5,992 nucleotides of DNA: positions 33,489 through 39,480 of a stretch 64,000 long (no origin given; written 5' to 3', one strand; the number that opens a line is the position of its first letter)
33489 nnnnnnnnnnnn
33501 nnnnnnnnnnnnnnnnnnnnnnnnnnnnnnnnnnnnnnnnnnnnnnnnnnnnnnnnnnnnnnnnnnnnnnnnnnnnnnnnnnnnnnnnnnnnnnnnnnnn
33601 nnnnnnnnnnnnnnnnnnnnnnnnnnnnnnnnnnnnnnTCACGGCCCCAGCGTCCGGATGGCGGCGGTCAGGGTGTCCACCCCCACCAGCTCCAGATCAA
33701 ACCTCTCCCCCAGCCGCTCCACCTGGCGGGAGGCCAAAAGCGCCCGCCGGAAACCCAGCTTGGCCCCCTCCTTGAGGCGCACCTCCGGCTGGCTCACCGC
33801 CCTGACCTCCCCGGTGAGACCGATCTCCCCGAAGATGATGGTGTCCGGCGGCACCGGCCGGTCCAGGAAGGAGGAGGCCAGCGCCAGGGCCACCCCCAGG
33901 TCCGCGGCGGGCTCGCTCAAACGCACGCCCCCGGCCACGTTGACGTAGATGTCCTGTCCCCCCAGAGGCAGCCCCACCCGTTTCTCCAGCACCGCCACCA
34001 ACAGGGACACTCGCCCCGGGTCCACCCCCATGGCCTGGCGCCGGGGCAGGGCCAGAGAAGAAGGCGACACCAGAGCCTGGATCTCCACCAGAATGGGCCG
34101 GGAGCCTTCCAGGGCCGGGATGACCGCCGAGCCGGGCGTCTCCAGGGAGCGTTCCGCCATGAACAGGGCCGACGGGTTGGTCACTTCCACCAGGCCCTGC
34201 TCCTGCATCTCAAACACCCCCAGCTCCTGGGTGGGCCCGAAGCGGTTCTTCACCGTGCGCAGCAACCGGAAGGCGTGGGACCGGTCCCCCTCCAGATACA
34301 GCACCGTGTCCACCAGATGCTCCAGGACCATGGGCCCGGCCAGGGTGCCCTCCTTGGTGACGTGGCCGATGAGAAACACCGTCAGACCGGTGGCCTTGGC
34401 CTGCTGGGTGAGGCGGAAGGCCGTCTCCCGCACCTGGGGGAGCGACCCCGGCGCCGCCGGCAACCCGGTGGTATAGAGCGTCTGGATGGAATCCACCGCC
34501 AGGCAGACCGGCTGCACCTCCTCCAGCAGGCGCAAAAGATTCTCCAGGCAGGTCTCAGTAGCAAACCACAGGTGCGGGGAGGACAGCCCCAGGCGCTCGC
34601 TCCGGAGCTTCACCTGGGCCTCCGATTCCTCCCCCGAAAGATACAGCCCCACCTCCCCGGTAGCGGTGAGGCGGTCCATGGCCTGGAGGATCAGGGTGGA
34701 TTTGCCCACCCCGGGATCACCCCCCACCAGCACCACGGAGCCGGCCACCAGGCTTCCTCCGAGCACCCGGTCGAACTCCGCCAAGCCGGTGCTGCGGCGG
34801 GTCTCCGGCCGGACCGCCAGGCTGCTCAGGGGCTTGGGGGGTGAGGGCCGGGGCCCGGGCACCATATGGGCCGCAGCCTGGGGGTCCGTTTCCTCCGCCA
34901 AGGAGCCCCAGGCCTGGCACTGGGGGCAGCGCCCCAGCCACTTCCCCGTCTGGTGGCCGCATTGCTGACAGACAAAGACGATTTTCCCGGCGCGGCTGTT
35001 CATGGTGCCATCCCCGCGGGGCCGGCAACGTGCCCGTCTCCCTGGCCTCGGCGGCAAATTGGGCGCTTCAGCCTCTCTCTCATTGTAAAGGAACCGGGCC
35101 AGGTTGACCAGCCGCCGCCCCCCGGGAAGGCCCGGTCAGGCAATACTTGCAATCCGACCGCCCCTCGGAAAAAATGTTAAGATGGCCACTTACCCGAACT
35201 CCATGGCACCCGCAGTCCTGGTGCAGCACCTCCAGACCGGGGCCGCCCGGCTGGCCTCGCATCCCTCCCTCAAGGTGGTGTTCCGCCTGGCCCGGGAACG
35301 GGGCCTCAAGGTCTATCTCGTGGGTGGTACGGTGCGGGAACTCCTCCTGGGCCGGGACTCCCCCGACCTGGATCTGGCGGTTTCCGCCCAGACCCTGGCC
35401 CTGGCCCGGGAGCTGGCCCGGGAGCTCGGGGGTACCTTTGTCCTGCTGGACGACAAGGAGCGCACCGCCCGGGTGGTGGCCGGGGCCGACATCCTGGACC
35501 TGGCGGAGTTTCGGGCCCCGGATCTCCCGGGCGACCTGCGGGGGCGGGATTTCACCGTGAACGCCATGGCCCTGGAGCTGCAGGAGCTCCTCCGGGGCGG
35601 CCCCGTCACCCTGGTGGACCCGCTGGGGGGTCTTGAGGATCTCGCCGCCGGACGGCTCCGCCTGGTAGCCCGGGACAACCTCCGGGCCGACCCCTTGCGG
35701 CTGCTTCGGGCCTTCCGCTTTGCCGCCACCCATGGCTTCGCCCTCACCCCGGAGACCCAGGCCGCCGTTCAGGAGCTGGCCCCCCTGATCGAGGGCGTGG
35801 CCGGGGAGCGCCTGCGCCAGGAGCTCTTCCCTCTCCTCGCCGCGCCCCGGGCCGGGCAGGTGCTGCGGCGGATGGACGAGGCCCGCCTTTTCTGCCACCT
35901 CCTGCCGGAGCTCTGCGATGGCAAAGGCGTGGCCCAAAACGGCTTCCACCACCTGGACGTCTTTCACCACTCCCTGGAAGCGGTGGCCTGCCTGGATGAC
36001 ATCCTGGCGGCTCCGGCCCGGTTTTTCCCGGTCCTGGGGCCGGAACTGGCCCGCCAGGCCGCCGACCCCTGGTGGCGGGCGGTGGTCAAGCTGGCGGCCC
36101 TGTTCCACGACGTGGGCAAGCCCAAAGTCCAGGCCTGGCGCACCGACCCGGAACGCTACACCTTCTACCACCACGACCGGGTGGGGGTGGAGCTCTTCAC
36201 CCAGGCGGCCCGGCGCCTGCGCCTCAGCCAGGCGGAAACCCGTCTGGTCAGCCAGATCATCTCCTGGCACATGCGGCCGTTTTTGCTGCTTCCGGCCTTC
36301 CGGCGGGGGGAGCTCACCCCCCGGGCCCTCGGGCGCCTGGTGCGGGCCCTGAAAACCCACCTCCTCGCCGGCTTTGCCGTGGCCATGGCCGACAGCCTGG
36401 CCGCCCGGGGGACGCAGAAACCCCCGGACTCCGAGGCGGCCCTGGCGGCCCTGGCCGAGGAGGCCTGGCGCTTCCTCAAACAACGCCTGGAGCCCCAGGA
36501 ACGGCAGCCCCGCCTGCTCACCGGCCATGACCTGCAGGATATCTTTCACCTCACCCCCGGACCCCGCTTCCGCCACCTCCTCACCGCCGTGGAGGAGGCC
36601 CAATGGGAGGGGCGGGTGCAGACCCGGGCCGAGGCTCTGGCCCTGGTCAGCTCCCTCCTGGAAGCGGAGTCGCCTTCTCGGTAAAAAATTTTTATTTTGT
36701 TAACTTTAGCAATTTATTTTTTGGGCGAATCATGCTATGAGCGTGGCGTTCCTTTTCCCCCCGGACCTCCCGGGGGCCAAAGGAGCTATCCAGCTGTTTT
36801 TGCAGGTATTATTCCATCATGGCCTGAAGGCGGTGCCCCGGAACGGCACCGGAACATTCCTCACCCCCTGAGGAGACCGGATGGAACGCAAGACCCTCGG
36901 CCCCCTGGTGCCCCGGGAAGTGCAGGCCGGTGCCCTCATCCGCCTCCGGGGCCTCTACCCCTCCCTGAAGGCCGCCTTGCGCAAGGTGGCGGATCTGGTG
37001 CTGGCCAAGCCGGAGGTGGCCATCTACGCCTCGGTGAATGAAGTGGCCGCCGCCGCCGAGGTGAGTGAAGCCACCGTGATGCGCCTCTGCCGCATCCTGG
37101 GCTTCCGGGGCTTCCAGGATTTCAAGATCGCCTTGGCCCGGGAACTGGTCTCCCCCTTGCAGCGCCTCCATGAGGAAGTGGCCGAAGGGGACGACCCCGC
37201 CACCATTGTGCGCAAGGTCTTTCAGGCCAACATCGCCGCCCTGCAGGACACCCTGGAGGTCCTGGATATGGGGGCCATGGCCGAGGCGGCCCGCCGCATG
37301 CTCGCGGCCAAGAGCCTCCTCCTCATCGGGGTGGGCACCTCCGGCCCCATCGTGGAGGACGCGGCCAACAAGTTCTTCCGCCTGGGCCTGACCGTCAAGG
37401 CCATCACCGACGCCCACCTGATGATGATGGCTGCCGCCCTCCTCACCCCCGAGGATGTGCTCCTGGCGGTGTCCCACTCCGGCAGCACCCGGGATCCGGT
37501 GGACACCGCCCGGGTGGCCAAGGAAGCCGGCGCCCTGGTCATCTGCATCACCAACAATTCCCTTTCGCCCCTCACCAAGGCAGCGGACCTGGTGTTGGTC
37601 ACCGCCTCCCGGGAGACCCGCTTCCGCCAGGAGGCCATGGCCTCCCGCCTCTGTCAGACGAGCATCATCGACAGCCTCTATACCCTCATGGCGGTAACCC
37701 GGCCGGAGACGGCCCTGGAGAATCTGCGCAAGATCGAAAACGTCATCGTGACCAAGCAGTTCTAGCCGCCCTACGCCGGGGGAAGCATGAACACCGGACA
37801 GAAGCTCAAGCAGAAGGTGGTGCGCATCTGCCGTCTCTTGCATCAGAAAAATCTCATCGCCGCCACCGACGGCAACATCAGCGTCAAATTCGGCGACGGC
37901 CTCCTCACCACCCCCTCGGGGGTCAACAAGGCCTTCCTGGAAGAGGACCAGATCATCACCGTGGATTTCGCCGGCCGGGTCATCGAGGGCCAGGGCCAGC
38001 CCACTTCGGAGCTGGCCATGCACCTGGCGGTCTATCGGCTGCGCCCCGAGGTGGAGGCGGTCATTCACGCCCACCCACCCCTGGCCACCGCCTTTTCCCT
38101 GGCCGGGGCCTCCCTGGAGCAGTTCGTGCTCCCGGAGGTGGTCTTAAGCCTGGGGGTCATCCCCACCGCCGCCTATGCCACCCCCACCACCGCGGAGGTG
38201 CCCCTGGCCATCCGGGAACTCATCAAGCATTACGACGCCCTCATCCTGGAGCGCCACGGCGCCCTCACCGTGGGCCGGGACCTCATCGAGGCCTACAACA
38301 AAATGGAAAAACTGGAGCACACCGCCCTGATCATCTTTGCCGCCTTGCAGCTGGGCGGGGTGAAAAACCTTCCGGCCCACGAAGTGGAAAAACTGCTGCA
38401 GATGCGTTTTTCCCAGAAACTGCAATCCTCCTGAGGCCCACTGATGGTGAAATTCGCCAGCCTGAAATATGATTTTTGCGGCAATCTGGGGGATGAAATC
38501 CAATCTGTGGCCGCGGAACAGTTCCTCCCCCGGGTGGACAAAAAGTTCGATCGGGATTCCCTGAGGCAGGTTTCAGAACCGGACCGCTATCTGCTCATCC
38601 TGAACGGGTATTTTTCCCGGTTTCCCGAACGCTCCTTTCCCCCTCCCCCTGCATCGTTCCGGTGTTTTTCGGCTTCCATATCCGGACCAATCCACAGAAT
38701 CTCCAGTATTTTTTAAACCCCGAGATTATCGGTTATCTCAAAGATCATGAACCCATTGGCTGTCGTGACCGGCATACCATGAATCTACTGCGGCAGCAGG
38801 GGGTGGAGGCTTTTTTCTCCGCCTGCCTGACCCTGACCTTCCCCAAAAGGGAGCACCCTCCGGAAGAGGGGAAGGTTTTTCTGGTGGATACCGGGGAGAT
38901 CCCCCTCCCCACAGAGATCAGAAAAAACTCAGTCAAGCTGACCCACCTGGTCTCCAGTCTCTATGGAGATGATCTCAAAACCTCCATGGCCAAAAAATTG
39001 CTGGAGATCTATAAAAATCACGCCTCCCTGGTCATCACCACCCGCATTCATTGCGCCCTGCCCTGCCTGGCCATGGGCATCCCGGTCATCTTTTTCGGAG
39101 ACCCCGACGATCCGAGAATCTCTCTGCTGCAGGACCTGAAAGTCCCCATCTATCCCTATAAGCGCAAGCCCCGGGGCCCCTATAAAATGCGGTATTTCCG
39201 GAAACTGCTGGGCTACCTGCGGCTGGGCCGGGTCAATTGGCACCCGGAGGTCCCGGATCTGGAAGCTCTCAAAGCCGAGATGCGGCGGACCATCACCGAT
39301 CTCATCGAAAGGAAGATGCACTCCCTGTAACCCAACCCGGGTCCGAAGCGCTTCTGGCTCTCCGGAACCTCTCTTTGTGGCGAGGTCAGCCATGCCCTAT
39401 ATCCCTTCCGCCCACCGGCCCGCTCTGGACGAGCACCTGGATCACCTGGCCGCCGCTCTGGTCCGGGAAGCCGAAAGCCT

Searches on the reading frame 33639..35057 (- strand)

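Call 46: search_protein_families(library=pfam, max_evalue=1e-8, proteins=[window:33639-35057:-])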
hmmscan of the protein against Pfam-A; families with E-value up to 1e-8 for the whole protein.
window:33639-35057:- (472 aa): 3 families
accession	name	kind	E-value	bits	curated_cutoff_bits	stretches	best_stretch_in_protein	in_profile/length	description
PF06745.19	ATPase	-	3e-16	59.9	26.6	0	89-158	2-72/231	KaiC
PF18073.7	Zn_ribbon_LapB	-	7.8e-13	48.3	25.7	1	28-55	1-28/28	Rubredoxin metal binding domain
PF13481.12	AAA_25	-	3.1e-11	43.7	27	1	92-237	19-194/195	AAA domain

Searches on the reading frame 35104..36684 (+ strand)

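Call 51: search_protein_families(library=pfam, max_evalue=1e-8, proteins=[window:35104-36684:+])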
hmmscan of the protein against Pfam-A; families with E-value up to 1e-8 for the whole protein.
window:35104-36684:+ (526 aa): 3 families
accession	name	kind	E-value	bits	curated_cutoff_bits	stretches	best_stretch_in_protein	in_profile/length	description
PF01743.26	PolyA_pol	-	2.1e-17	64.1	23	1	70-186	1-126/126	Poly A polymerase head domain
PF12627.12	PolyA_pol_RNAbd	-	8e-15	54.8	22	1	211-271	1-61/64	Probable RNA and SrmB- binding site of polymerase A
PF01966.28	HD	-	6.2e-09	36.6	22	0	324-396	20-92/116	HD domain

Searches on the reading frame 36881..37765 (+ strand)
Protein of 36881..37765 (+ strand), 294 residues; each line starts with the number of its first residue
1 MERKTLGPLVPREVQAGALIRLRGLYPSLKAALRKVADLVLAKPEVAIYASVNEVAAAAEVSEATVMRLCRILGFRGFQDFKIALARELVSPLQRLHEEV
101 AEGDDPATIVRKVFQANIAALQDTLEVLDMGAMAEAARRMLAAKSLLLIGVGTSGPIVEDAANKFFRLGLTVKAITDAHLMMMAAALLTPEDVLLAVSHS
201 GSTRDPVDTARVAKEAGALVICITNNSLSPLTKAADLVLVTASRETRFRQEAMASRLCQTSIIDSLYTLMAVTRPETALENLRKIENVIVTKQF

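Call 47: search_protein_families(library=pfam, max_evalue=1e-8, proteins=[window:36881-37765:+])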
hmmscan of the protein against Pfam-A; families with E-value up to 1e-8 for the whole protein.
window:36881-37765:+ (294 aa): 2 families
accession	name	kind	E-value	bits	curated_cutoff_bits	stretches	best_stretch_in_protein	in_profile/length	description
PF01380.27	SIS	-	1.1e-22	80.6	25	1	143-268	5-130/131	SIS domain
PF01418.23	HTH_6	-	1.3e-20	73.6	28.3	1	19-90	4-75/77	Helix-turn-helix domain, rpiR family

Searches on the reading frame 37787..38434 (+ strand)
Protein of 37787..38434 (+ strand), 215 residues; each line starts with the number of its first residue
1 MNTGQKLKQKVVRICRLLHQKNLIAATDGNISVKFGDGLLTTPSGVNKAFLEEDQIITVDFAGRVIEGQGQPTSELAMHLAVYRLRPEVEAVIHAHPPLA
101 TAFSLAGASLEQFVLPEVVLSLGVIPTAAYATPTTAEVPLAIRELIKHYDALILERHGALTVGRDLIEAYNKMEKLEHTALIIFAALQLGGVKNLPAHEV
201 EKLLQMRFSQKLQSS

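Call 47: search_protein_families(library=pfam, max_evalue=1e-8, proteins=[window:37787-38434:+])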
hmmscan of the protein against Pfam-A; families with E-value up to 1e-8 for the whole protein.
window:37787-38434:+ (215 aa): 1 family
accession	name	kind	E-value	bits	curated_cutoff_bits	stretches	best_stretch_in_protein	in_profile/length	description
PF00596.27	Aldolase_II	-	4.6e-46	157.5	22.2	1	9-182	1-181/183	Class II Aldolase and Adducin N-terminal domain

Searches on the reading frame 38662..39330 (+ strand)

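Call 47: search_protein_families(library=pfam, max_evalue=1e-8, proteins=[window:38662-39330:+])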
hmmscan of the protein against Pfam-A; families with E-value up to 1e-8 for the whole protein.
window:38662-39330:+ (222 aa): 1 family
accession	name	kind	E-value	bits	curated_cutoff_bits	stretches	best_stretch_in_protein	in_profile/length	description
PF04230.19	PS_pyruv_trans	-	2.7e-12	47.6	25.3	1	7-146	104-277/280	Polysaccharide pyruvyl transferase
